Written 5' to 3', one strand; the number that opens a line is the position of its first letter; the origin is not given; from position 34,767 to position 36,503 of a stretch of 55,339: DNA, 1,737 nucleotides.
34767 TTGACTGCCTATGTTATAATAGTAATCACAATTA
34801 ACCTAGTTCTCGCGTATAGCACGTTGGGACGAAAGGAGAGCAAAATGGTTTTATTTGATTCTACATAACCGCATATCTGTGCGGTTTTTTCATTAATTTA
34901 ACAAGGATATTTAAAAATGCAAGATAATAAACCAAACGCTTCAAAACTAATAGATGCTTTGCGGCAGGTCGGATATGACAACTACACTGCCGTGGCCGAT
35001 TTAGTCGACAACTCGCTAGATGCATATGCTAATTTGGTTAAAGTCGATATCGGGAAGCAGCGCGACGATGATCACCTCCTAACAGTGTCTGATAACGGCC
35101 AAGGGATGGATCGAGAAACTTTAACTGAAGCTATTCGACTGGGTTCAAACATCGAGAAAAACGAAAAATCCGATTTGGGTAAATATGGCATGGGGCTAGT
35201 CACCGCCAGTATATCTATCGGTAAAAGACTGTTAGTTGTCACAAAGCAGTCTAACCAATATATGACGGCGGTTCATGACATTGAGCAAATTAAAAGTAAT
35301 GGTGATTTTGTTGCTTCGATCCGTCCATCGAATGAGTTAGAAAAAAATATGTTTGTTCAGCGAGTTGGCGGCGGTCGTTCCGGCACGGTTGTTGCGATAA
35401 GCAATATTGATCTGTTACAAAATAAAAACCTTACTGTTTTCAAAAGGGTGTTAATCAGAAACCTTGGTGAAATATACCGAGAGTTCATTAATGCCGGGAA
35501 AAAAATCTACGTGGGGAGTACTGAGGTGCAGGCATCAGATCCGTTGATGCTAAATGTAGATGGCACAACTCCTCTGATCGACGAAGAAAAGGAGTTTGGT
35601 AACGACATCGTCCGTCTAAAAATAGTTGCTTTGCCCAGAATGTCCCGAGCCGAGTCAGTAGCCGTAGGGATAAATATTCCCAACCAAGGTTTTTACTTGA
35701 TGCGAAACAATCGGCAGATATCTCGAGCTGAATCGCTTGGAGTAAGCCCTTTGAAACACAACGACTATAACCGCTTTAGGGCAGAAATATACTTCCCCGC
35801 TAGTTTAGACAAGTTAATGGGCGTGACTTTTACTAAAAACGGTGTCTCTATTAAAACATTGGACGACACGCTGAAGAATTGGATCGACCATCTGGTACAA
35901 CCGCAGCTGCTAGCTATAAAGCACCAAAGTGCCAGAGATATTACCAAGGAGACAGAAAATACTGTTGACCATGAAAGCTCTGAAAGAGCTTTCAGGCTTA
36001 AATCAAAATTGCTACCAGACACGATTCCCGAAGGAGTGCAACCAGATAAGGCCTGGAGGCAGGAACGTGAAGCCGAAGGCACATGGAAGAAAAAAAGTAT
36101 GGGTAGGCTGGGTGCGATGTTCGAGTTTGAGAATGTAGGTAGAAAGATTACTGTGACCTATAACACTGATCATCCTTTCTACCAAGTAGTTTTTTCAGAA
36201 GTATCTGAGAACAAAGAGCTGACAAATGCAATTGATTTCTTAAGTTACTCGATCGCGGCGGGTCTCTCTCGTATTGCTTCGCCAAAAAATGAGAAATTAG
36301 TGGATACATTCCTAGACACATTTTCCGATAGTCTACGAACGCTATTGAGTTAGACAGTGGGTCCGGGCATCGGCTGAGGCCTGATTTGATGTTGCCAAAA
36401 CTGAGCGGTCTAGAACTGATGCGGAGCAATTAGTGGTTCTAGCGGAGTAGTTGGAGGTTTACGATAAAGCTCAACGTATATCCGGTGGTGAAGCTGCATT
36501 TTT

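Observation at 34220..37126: Divergent ParB/Srx-like gene and MORC-like GHKL ATPase: candidate uncharacterised conflict/defence module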

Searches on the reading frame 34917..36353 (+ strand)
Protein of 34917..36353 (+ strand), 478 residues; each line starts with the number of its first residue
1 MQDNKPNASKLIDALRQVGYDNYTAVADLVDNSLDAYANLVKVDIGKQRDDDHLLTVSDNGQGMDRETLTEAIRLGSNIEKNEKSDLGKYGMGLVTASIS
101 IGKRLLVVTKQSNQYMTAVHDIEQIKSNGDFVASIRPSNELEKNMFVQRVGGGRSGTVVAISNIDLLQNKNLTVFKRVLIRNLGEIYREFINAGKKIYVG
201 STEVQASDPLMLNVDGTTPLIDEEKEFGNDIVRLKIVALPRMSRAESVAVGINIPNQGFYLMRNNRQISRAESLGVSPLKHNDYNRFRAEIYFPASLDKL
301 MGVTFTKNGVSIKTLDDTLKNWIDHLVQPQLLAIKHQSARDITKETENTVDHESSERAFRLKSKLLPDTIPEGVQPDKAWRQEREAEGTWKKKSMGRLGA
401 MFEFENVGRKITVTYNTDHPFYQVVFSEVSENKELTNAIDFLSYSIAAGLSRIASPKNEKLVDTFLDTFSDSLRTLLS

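Call 3: search_protein_families(library=pfam, proteins=[window:34917-36353:+], max_evalue=1)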
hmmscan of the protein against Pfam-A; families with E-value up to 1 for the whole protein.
window:34917-36353:+ (478 aa): 2 families
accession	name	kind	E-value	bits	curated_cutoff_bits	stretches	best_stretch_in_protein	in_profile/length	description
PF13589.12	HATPase_c_3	-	1.3e-27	96.9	25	1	24-157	5-137/137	Histidine kinase-, DNA gyrase B-, and HSP90-like ATPase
PF02518.31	HATPase_c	-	2.3e-07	31.6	26.4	1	24-97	8-80/111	Histidine kinase-, DNA gyrase B-, and HSP90-like ATPase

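Call 4: search_protein_families(library=padloc, proteins=[window:34917-36353:+], max_evalue=1)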
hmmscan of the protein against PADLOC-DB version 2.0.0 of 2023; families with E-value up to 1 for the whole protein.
window:34917-36353:+ (478 aa): 1 family
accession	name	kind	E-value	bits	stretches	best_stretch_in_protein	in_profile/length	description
PDLC02204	MzaB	-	4.4e-22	76.2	1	1-118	4-122/500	-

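Call 5: search_protein_families(library=ncbifam, proteins=[window:34917-36353:+], max_evalue=1)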
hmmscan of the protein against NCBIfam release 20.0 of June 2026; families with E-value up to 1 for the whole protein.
window:34917-36353:+ (478 aa): 18 families
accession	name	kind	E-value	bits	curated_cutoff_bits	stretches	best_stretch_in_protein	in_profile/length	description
NF041932.1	MzaB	equivalog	3.1e-27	95.1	850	1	11-278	1-283/480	MZA anti-phage system associated ATPase MzaB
TIGR00585.2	mutl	equivalog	6.2e-08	32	180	1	25-73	24-70/555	DNA mismatch repair endonuclease MutL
NF050001.1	restrict_BbrUII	equivalog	2e-07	29.9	550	1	20-208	18-207/659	BbrUII/HgiDII family restriction enzyme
NF000951.0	PRK00095.2-1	equivalog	5.5e-06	25.3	391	1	24-75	27-75/559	DNA mismatch repair endonuclease MutL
NF047352.1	P_loop_sacsin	domain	6.9e-06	26.4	50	1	26-96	4-69/80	sacsin N-terminal ATP-binding-like domain-containing protein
NF000953.0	PRK00095.2-4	equivalog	3.4e-05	22.9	693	1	24-114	25-116/611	DNA mismatch repair endonuclease MutL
NF000948.0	PRK00095.1-1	equivalog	4e-05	22.7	701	1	26-73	27-72/625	DNA mismatch repair endonuclease MutL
TIGR01052.1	top6b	equivalog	7.3e-05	21.4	380.7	1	23-123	30-143/488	DNA topoisomerase VI subunit B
NF000952.0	PRK00095.2-2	subfamily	0.00032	19.3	840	1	26-111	27-113/623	DNA mismatch repair endonuclease MutL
NF003218.0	PRK04184.1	equivalog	0.00048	18.8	274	1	23-115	38-143/539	DNA topoisomerase VI subunit B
NF000949.0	PRK00095.1-2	equivalog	0.00085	18.4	750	1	25-113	30-120/634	DNA mismatch repair endonuclease MutL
NF000950.0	PRK00095.1-3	equivalog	0.0047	15.4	756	1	26-87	28-87/641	DNA mismatch repair endonuclease MutL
NF000954.0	PRK00095.2-5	equivalog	0.0061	15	937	1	24-77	29-80/588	DNA mismatch repair endonuclease MutL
NF045903.1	CuHisKinLciSLeg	equivalog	0.0094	15.4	700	1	26-98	256-330/357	copper-responsive two-component system sensor histidine kinase LciS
NF040750.1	tetrathio_HK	equivalog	0.02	13.4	750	1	26-75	461-509/555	tetrathionate respiration histidine kinase TtrS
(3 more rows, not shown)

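Call 7: search_solved_structures(query=window:34917-36353:+, max_evalue=0.01)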
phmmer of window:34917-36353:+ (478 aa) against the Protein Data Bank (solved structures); distinct sequences matched with E-value up to 0.01: 13.
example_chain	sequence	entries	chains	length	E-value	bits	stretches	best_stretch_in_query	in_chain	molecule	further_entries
6o1e_A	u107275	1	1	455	5.3e-08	35.3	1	23-114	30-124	MORC family CW-type zinc finger protein 3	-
9cdi_A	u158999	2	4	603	5.3e-08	35.3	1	23-113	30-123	ATPase MORC2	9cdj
5of9_A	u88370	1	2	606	5.4e-08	35.3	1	23-113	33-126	MORC family CW-type zinc finger protein 2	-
5ofa_B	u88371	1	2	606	5.4e-08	35.3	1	23-113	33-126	MORC family CW-type zinc finger protein 2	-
5ix1_A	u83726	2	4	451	8.9e-08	34.5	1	23-113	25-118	MORC family CW-type zinc finger protein 3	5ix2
9cdf_A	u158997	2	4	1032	1.4e-07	33.9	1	23-113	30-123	ATPase MORC2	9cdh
5ofb_B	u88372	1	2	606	1.8e-07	33.5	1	23-113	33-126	MORC family CW-type zinc finger protein 2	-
9cdg_A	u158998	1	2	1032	3.5e-07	32.6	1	23-113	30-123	ATPase MORC2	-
7k7t_A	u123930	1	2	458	3.1e-05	26.1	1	23-147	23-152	Isoform 3 of MORC family CW-type zinc finger protein 4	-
5x9y_C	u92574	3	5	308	0.0034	19.4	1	24-87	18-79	DNA mismatch repair protein MutL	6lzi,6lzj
6lzk_A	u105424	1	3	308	0.0037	19.3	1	24-87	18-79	DNA mismatch repair protein MutL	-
7aib_C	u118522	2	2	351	0.0049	18.9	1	24-113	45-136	DNA mismatch repair protein MutL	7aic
5akb_C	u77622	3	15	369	0.0054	18.8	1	24-113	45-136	DNA MISMATCH REPAIR PROTEIN MUTL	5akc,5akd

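Call 11: find_homologous_proteins(query=window:34917-36353:+, max_evalue=0.00001)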
Query window:34917-36353:+ (478 aa): 329 proteins with E <= 0.00001 among 8000 candidates; the best 120 are listed.
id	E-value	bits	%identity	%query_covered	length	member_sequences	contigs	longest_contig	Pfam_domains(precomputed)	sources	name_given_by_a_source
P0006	0.0e+0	1052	100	100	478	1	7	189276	PF02518.32,PF13589.13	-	-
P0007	4.4e-238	808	74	100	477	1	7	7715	PF02518.32,PF13589.13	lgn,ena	-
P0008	7.8e-230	781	74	100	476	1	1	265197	PF02518.32,PF13589.13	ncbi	-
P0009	1.7e-229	780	72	100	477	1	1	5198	PF02518.32,PF13589.13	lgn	-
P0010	1.7e-227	774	71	100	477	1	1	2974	PF02518.32,PF13589.13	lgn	-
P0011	2.4e-220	750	70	100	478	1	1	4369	PF02518.32,PF13589.13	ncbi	-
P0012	1.0e-152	527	52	100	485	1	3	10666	PF02518.32,PF13589.13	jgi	jgi:hypothetical protein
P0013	2.2e-146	506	50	99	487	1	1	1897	PF02518.32,PF13589.13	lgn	-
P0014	9.8e-142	491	51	100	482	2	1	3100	PF02518.32,PF13589.13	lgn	-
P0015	2.8e-141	489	50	100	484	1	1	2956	PF02518.32,PF13589.13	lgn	-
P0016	1.6e-140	487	50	100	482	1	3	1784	PF02518.32,PF13589.13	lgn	-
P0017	1.3e-139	484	48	99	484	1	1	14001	PF02518.32,PF13589.13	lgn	-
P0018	1.8e-139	483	50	100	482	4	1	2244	PF02518.32,PF13589.13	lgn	-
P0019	1.2e-138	481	49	100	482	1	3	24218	PF02518.32,PF13589.13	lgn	-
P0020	1.2e-135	471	50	100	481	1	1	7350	PF02518.32,PF13589.13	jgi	jgi:hypothetical protein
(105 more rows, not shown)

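Call 22: find_encoding_contigs(protein=P0008, flank=8000, max_places=4)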
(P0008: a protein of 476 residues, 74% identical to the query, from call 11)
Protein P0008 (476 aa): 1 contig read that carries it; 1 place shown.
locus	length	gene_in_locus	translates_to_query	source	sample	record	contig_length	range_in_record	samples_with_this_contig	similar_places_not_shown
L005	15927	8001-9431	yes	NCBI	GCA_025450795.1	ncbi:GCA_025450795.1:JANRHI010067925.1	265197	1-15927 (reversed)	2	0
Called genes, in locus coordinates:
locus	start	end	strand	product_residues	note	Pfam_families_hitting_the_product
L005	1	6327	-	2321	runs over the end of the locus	-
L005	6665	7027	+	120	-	PF08818:DUF1801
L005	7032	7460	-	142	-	PF00903:Glyoxalase, PF18029:Glyoxalase_6 (weak), PF22677:Ble-like_N (weak)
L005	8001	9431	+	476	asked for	PF02518:HATPase_c (weak), PF13589:HATPase_c_3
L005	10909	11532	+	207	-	-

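Call 23: find_encoding_contigs(protein=P0007, flank=8000, max_places=6)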
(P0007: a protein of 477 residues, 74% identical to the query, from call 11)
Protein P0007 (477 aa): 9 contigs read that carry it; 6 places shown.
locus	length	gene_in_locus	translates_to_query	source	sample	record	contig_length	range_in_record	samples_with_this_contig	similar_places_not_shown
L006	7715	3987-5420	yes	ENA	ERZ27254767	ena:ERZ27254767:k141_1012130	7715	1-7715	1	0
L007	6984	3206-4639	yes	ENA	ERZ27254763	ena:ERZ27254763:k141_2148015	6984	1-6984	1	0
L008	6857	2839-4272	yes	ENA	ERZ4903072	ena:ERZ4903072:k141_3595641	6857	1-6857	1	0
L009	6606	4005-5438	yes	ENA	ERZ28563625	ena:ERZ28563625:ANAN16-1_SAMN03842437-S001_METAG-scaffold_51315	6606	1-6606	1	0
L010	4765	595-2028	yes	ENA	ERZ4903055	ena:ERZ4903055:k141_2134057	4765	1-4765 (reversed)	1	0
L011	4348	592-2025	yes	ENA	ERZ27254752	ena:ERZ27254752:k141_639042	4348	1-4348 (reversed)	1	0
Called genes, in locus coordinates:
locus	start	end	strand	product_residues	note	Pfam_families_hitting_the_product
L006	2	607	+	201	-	?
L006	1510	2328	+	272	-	-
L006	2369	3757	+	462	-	PF01555:N6_N4_Mtase (weak)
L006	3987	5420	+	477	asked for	PF02518:HATPase_c (weak), PF13589:HATPase_c_3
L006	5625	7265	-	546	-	-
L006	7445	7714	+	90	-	?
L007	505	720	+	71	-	PF13560:HTH_31 (weak), PF01381:HTH_3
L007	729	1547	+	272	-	-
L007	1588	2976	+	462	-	PF01555:N6_N4_Mtase (weak)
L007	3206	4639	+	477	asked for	PF02518:HATPase_c (weak), PF13589:HATPase_c_3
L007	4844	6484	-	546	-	-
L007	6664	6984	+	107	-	?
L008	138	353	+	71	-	PF13560:HTH_31 (weak), PF01381:HTH_3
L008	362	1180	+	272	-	-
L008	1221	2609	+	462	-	PF01555:N6_N4_Mtase (weak)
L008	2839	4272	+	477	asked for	PF02518:HATPase_c (weak), PF13589:HATPase_c_3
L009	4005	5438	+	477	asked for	PF02518:HATPase_c (weak), PF13589:HATPase_c_3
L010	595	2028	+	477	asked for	PF02518:HATPase_c (weak), PF13589:HATPase_c_3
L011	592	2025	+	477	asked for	PF02518:HATPase_c (weak), PF13589:HATPase_c_3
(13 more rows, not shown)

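Call 30: find_related_loci(query=A2, collection=genome_contigs, flank=8000)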
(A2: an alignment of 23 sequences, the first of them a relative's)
Query A2 (478 aa) in genome_contigs; peptide patterns used: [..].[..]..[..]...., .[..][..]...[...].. (x = any residue, [..] = any of these).
599 stretches matched a pattern (row limit reached: there are more); 535 encode a relative of the query (tblastn E <= 1e-3); the best 80 are kept; 80 distinct loci.
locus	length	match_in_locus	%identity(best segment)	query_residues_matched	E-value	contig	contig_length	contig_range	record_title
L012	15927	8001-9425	74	1-477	0e+0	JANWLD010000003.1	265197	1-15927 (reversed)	MAG: Candidatus Saccharimonadales bacterium isolate CRAIB_MAG110 c_000000067927, whole genome shotgun sequence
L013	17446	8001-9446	51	1-478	3e-152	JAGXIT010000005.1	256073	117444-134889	MAG: Candidatus Saccharibacteria bacterium isolate LH_M92 k141_1201158, whole genome shotgun sequence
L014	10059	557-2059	41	1-478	6e-107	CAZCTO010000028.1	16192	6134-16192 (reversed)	MAG TPA_asm: uncultured Oscillospiraceae bacterium isolate SRP263991_co7_835 genome assembly, contig: NODE_6335_length_1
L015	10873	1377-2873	38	1-478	1e-99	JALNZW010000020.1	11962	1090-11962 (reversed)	MAG: Patescibacteria group bacterium isolate SO_2017_LW2 bin 120 scaffold_11645_c1_LW138R_2017, whole genome shotgun seq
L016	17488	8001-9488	38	4-478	6e-98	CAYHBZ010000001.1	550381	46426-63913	MAG TPA_asm: uncultured Gammaproteobacteria bacterium isolate ERP119702_co3_79 genome assembly, contig: NODE_1_length_55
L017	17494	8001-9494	38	4-478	2e-96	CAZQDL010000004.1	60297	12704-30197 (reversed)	MAG TPA_asm: uncultured Candidatus Saccharibacteria bacterium isolate SRP118108_co5_237 genome assembly, contig: NODE_25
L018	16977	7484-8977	37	1-477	3e-96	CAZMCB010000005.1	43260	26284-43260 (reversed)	MAG TPA_asm: uncultured Pseudomonadales bacterium isolate SRP263991_co7_276 genome assembly, contig: NODE_927_length_432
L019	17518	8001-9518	36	2-478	1e-94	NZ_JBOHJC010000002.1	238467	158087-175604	MAG: Methyloceanibacter sp. isolate SD8037_metabat2.bin.23 NODE_4_length_238467_cov_3.485852, whole genome shotgun seque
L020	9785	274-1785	37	4-478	4e-94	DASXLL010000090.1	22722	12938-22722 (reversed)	MAG TPA_asm: Pirellulaceae bacterium isolate SMAG_U5301 k141_3279118, whole genome shotgun sequence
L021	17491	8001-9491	36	4-478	6e-94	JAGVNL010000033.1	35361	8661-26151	MAG: bacterium isolate DeMMO3_42 c_000000042240, whole genome shotgun sequence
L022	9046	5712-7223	35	4-478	3e-93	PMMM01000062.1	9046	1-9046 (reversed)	MAG: Phycisphaerales bacterium isolate fen_1342 73.20100900_E1D.52_contig_25652, whole genome shotgun sequence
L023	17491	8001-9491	37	4-478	6e-93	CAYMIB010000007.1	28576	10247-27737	MAG TPA_asm: uncultured Candidatus Saccharibacteria bacterium isolate ERP113451_co3_83 genome assembly, contig: NODE_111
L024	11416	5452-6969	38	2-478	5e-93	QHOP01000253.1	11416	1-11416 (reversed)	MAG: Verrucomicrobia bacterium isolate AV5 14_0919_12_20cm_scaffold_6385_curated, whole genome shotgun sequence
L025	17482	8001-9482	36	4-477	2e-91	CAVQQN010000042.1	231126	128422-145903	MAG: uncultured Ignavibacteriaceae bacterium isolate MFD01299.bin.2.218 genome assembly, contig: contig_40201, whole gen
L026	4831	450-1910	37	6-477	4e-91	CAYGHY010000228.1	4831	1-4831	MAG TPA_asm: uncultured Oscillospiraceae bacterium isolate ERP113451_co2_28 genome assembly, contig: NODE_14854_length_4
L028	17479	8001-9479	36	3-478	3e-89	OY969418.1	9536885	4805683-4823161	MAG: uncultured Acidobacteriota bacterium isolate MFD09212.bin.c.1 genome assembly, chromosome: 1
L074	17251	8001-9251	33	6-422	1e-58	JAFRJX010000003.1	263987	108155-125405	Candidatus Saccharibacteria bacterium isolate RGIG2537 Goat_Jejunum-5__c121985, whole genome shotgun sequence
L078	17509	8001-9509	36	3-478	2e-90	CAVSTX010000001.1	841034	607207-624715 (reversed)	MAG: Pyrinomonadaceae bacterium isolate MFD09212.bin.1.129 genome assembly, contig: contig_18025, whole genome shotgun s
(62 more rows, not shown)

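Call 35: predict_structure(alignment_id=A2)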
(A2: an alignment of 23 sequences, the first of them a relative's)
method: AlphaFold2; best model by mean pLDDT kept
length: 478 residues; sequences in the alignment: 23
mean_pLDDT: 83.9   pTM: 0.70
mean pLDDT of the five models: 83.9, 82.6, 81.9, 80.6, 80.2
residues with pLDDT >= 90: 190; 70-90: 232; 50-70: 38; < 50: 18
segments of 3 or more residues with pLDDT < 50: 1-3, 77-91
pLDDT, mean of each block of 10 residues (from residue 1): 63 77 88 90 86 90 86 60 43 70 91 90 83 86 92 88 87 93 94 96 94 91 93 94 82 87 90 81 88 90 74 87 93 85 76 87 68 60 70 88 84 91 85 88 90 84 92 86
secondary structure, 60 per line:
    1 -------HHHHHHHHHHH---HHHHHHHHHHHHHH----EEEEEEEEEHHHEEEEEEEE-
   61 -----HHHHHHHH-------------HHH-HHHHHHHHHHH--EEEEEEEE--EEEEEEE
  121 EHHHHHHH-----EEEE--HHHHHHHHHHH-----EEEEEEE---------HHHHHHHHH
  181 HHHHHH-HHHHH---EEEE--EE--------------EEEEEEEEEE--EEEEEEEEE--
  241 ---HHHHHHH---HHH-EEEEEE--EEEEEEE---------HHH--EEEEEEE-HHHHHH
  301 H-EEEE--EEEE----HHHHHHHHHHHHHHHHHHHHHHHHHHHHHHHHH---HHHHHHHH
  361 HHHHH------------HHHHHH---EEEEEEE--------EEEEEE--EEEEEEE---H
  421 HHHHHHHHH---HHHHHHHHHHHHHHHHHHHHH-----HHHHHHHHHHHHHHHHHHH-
elements in order: H8-18 H22-35 E40-48 E52-59 H66-73 H91-101 E104-111 E114-121 H122-128 E134-137 H140-150 E156-162 H172-186 H188-192 E196-199 E218-227 E230-238 H244-250 E258-263 E266-272 E287-293 H295-301 E303-306 E309-312 H317-349 H353-365 H378-383 E387-393 E402-407 E410-416 H420-429 H433-453 H459-477

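Call 40: fold_search(model_id=the predicted structure, library=pdb)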
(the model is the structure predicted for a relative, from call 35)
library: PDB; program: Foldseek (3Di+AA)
matches with E <= 10: 885; with E <= 0.001: 323
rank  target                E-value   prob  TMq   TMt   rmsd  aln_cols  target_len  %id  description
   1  9cdj_A                6.9e-14  1.00  0.50  0.51  14.1       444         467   15  MORC2 ATPase with DNA (released 2025-07-09)
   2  5ix2_B                8.2e-14  1.00  0.48  0.54   6.2       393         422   16  Crystal structure of mouse Morc3 ATPase-CW cassette in complex with AMPPNP and unmodified H3 peptide (released 2016-08-17)
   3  6o1e                  9.6e-14  1.00  0.48  0.52   6.4       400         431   16  The crystal structure of human MORC3 ATPase-CW in complex with AMPPNP (released 2019-03-20)
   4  6mw7_B                1.0e-13  1.00  0.45  0.43   9.5       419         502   17  Crystal structure of ATPase module of SMCHD1 bound to ATP (released 2019-09-11)
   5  9cdj_B                1.2e-13  1.00  0.51  0.52  13.2       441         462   15  MORC2 ATPase with DNA (released 2025-07-09)
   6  9cdh_A                1.3e-13  1.00  0.47  0.48  14.2       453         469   15  MORC2 PD mutant with DNA (released 2025-07-09)
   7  5ix1_A                1.4e-13  1.00  0.47  0.53   6.8       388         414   15  Crystal structure of mouse Morc3 ATPase-CW cassette in complex with AMPPNP and H3K4me3 peptide (released 2016-08-17)
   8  7zr0_B                1.8e-13  1.00  0.42  0.33  14.5       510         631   11  CryoEM structure of HSP90-CDC37-BRAF(V600E) complex. (released 2022-12-14)
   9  9cdh_B                2.0e-13  1.00  0.49  0.51  13.8       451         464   15  MORC2 PD mutant with DNA (released 2025-07-09)
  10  5ix2_A                2.5e-13  1.00  0.47  0.53   6.6       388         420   15  Crystal structure of mouse Morc3 ATPase-CW cassette in complex with AMPPNP and unmodified H3 peptide (released 2016-08-17)
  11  5ix1_B                2.6e-13  1.00  0.50  0.56   5.9       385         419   15  Crystal structure of mouse Morc3 ATPase-CW cassette in complex with AMPPNP and H3K4me3 peptide (released 2016-08-17)
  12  8ffv_B                3.7e-13  1.00  0.47  0.36  13.7       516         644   12  Cryo-EM structure of the GR-Hsp90-FKBP52 complex (released 2023-11-01)
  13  5tvw_A                5.2e-13  1.00  0.45  0.38  18.6       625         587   12  Crystal structure of mitochondrial Hsp90 (TRAP1) with ATP in absence of Mg, hemi-hydrolyzed (released 2018-03-14)
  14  5tvu_A                6.1e-13  1.00  0.47  0.39  18.8       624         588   12  Crystal structure of mitochondrial Hsp90 (TRAP1) with ATP in absence of Mg (released 2018-03-14)
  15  7k7t_B                8.1e-13  1.00  0.49  0.59   5.0       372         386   17  Crystal structure of human MORC4 ATPase-CW in complex with AMPPNP (released 2020-11-11)
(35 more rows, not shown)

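Call 52: search_protein_families(library=pfam, alignment_id=A4, max_evalue=0.0001)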
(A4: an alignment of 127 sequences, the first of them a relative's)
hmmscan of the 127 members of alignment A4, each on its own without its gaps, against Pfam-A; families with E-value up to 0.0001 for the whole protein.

A. member 1, L012:7550-7852:+ (101 aa): 0 families

B. families by the number of members that match (of 127 scanned): 109 families (the first 25 are shown)
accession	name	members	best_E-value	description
PF04545.22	Sigma70_r4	8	8.9e-13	Sigma-70, region 4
PF03118.21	RNA_pol_A_CTD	5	3.4e-12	Bacterial RNA polymerase, alpha chain C terminal domain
PF03862.18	SpoVAC_SpoVAEB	4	1.8e-36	SpoVAC/SpoVAEB sporulation membrane protein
PF02976.21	MutH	3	1.4e-36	DNA mismatch repair enzyme MutH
PF00266.25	Aminotran_5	2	4.6e-94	Aminotransferase class-V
PF00145.23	DNA_methylase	2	1.2e-61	C-5 cytosine-specific DNA methylase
PF00453.23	Ribosomal_L20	2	9.8e-45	Ribosomal protein L20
PF02661.23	Fic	2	4.1e-18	Fic/DOC family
PF13401.12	AAA_22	2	5.3e-07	AAA domain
PF01921.24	tRNA-synt_1f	1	7.5e-128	tRNA synthetases class I (K)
PF01406.26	tRNA-synt_1e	1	2.2e-105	tRNA synthetases class I (C) catalytic domain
PF09848.15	SLFN-g3_helicase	1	4.1e-89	Schlafen group 3, DNA/RNA helicase domain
PF07075.17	NamZ_N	1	8.3e-77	Exo-beta-N-acetylmuramidase NamZ, N-terminal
PF05496.18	RuvB_N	1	1.4e-70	Holliday junction DNA helicase RuvB P-loop domain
PF00144.29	Beta-lactamase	1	8.3e-69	Beta-lactamase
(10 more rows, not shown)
